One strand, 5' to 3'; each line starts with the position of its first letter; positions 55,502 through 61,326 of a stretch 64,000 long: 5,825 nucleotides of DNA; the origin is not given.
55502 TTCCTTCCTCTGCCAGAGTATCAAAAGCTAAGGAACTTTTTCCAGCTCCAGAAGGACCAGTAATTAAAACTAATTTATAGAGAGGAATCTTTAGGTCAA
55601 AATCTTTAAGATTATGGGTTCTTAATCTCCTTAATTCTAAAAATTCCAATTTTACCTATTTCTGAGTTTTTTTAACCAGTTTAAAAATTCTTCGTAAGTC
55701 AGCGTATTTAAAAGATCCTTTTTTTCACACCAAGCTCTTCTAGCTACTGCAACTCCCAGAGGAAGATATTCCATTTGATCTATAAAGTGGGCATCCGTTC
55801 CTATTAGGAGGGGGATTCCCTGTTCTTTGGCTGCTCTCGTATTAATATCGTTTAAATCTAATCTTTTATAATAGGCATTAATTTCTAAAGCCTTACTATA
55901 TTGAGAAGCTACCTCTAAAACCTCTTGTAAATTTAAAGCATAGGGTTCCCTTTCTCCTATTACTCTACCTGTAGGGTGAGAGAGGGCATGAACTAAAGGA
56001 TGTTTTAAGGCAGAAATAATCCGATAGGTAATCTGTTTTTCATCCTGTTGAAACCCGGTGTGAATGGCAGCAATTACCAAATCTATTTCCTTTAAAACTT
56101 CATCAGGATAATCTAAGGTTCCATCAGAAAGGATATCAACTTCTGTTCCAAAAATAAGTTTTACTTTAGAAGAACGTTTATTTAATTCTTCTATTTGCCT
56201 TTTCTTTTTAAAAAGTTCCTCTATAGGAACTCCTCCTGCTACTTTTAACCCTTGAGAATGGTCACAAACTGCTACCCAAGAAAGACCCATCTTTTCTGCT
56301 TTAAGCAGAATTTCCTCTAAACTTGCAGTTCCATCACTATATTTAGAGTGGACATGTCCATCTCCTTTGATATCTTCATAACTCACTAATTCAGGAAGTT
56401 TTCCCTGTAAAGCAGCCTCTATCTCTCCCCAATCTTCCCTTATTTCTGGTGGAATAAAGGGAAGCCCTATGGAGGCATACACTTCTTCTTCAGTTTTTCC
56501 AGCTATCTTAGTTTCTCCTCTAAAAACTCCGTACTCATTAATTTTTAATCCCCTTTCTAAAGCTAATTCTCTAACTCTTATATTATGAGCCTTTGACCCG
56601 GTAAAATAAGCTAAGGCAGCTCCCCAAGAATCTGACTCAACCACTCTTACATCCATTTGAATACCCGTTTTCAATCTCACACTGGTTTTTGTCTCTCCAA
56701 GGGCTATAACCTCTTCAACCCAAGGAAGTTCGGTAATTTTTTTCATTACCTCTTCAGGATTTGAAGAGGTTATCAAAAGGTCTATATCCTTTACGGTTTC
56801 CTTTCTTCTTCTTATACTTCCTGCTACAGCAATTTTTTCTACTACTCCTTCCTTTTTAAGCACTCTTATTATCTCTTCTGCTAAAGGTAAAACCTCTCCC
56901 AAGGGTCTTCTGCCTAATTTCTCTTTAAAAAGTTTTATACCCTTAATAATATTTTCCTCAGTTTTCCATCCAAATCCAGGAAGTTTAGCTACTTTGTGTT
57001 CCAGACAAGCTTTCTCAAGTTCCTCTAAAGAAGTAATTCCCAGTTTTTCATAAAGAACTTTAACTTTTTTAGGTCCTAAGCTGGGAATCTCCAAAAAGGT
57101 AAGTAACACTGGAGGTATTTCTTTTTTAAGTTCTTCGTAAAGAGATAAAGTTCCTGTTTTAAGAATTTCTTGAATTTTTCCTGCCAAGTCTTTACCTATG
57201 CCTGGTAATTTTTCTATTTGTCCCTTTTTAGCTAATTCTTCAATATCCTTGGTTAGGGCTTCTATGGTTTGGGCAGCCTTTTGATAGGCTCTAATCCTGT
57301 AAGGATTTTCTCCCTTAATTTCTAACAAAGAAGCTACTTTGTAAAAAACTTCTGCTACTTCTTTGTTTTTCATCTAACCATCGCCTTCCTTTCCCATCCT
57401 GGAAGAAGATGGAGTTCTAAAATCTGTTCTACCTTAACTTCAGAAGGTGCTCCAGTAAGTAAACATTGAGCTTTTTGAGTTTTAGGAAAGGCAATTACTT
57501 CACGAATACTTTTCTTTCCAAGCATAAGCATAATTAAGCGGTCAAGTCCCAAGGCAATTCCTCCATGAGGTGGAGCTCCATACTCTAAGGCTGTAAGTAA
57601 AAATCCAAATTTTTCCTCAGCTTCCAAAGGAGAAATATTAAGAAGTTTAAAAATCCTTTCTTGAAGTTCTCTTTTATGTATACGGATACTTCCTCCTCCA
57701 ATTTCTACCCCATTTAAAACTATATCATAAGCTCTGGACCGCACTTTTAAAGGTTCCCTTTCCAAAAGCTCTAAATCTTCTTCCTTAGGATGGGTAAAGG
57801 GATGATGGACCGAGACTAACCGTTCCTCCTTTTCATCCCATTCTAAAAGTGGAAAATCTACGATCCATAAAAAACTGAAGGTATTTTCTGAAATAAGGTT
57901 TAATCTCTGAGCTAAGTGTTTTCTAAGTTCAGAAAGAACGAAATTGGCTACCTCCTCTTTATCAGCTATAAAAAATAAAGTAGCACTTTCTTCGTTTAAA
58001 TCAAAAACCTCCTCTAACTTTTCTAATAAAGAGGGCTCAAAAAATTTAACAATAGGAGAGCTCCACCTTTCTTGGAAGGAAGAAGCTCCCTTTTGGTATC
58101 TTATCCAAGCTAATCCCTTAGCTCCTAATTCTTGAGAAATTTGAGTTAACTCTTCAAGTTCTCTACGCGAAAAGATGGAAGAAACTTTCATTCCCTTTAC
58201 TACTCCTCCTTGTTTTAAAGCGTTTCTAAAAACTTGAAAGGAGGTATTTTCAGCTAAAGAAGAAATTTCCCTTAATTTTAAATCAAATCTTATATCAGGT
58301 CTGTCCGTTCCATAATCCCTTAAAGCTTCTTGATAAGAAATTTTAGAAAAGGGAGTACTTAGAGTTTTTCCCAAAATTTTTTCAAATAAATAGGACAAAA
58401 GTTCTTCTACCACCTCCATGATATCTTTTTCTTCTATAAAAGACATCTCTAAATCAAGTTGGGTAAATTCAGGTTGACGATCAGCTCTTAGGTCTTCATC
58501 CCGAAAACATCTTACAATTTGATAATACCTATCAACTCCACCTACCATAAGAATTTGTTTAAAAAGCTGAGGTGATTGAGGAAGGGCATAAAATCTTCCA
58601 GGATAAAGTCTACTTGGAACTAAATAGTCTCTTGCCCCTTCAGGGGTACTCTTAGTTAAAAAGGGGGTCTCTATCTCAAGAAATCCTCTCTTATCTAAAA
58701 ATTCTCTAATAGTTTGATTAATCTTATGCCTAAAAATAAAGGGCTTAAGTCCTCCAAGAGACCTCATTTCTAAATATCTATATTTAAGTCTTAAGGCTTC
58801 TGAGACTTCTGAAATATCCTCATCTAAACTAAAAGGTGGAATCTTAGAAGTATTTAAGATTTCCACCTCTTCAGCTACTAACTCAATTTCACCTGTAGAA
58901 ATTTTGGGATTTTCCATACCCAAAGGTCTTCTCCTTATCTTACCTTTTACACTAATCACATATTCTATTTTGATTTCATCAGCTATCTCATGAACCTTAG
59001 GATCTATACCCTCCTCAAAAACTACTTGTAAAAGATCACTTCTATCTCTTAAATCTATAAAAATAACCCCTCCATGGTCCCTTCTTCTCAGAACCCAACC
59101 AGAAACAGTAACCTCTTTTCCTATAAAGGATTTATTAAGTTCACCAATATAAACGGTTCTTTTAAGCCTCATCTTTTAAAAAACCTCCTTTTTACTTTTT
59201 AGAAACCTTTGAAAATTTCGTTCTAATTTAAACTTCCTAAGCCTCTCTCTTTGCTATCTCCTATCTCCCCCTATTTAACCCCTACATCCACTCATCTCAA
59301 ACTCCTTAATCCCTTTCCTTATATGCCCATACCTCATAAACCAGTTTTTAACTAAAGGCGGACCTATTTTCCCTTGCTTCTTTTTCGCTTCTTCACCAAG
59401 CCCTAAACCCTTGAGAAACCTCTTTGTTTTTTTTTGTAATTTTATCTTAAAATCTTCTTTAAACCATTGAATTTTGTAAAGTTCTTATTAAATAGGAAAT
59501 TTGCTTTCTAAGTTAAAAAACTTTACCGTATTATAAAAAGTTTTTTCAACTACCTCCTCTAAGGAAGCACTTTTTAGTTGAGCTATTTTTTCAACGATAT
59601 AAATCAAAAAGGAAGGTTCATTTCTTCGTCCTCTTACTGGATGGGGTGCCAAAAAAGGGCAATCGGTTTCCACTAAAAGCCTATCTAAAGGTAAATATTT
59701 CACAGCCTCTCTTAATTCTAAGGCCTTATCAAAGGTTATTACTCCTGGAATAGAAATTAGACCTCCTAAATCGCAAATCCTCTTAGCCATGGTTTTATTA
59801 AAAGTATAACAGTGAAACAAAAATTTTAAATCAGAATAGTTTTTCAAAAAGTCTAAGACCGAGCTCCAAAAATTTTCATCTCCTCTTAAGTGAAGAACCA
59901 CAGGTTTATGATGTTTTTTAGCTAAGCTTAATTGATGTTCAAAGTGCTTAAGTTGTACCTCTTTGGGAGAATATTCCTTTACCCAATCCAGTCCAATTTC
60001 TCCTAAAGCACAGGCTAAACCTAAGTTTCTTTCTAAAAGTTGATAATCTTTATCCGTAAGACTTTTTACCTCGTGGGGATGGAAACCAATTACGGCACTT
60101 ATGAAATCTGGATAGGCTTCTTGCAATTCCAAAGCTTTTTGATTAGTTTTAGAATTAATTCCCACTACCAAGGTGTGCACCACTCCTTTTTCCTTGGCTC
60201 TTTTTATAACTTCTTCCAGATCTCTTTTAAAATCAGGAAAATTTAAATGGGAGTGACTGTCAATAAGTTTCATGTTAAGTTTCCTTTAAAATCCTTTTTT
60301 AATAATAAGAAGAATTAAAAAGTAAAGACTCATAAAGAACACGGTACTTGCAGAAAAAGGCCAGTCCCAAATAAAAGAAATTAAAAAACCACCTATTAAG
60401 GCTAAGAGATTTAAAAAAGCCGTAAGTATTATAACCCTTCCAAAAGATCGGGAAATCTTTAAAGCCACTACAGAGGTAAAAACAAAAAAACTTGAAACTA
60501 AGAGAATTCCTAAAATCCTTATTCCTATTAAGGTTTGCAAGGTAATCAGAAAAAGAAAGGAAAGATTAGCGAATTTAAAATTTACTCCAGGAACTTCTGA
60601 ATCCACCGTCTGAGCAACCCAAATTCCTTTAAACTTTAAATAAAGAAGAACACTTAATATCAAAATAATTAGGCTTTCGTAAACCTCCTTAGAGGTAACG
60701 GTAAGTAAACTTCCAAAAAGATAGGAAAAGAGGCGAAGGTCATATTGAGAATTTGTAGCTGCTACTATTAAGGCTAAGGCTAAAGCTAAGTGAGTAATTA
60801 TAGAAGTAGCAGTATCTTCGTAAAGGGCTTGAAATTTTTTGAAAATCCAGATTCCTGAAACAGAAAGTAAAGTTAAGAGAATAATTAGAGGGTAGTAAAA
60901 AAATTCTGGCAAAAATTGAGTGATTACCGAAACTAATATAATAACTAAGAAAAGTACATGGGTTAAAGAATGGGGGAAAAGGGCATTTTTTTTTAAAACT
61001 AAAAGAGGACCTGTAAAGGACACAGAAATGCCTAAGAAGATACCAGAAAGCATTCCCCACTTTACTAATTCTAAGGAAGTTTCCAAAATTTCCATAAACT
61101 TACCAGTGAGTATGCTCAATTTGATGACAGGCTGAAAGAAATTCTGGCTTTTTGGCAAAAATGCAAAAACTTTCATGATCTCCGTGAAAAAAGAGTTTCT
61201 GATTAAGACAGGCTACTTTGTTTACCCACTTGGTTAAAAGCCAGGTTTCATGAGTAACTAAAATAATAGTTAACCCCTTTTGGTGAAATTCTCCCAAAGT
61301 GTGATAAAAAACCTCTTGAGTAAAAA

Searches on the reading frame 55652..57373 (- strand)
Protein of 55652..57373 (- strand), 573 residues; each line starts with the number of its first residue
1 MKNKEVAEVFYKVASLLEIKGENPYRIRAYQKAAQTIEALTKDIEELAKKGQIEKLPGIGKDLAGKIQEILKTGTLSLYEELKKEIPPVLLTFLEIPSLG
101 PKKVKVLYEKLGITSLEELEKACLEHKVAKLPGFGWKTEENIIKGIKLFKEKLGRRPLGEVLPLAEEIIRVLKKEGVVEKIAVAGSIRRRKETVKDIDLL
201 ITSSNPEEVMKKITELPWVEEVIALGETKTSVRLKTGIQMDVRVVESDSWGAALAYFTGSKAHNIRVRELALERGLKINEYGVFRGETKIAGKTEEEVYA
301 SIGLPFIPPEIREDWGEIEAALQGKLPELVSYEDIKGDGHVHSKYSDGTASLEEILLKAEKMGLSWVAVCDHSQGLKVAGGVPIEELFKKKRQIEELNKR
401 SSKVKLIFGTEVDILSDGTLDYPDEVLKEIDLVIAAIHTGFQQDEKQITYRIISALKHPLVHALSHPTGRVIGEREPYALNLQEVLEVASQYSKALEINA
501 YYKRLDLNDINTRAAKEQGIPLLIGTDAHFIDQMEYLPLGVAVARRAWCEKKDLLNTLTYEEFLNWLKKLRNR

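Call 75: search_protein_families(library=pfam, proteins=[window:55652-57373:-], max_evalue=0.00001)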
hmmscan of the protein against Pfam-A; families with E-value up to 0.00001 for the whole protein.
window:55652-57373:- (573 aa): 4 families
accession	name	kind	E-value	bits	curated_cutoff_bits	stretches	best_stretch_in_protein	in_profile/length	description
PF14716.13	HHH_8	-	5e-24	84.9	30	1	1-76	1-73/73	Helix-hairpin-helix domain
PF14791.11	DNA_pol_B_thumb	-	5e-23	81.2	25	1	253-313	1-63/63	DNA polymerase beta thumb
PF14520.12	HHH_5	-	7.6e-15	55.6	27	1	92-147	3-56/57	Helix-hairpin-helix domain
PF02811.25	PHP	-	5.1e-13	50.1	26.4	1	338-499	1-155/164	PHP domain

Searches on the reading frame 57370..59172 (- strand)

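Call 75: search_protein_families(library=pfam, proteins=[window:57370-59172:-], max_evalue=0.00001)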
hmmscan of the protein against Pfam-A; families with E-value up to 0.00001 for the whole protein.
window:57370-59172:- (600 aa): 3 families
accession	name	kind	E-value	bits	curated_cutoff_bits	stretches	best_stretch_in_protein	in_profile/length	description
PF00152.25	tRNA-synt_2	-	7.6e-124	413.2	25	1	125-566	2-308/308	tRNA synthetases class II (D, K and N)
PF01336.31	tRNA_anti-codon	-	1.3e-18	67.1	27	1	21-106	1-75/75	OB-fold nucleic acid binding domain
PF02938.19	GAD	-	1.2e-15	57.9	23.4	1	315-410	1-92/95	GAD domain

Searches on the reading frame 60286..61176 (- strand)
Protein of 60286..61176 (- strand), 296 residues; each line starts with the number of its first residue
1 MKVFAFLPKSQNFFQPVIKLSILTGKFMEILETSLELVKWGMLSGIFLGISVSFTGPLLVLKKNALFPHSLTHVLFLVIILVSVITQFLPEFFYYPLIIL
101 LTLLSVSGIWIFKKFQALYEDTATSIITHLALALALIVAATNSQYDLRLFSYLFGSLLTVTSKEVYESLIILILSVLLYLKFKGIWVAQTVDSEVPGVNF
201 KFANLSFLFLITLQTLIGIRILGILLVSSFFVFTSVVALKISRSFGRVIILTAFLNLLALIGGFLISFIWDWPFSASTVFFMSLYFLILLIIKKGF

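Call 75: search_protein_families(library=pfam, proteins=[window:60286-61176:-], max_evalue=0.00001)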
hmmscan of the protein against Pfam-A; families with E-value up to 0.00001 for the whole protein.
window:60286-61176:- (296 aa): 1 family
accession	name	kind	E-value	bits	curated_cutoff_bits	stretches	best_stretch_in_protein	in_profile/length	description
PF00950.22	ABC-3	-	1e-29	104.3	20.1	1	35-292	2-257/258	ABC 3 transport family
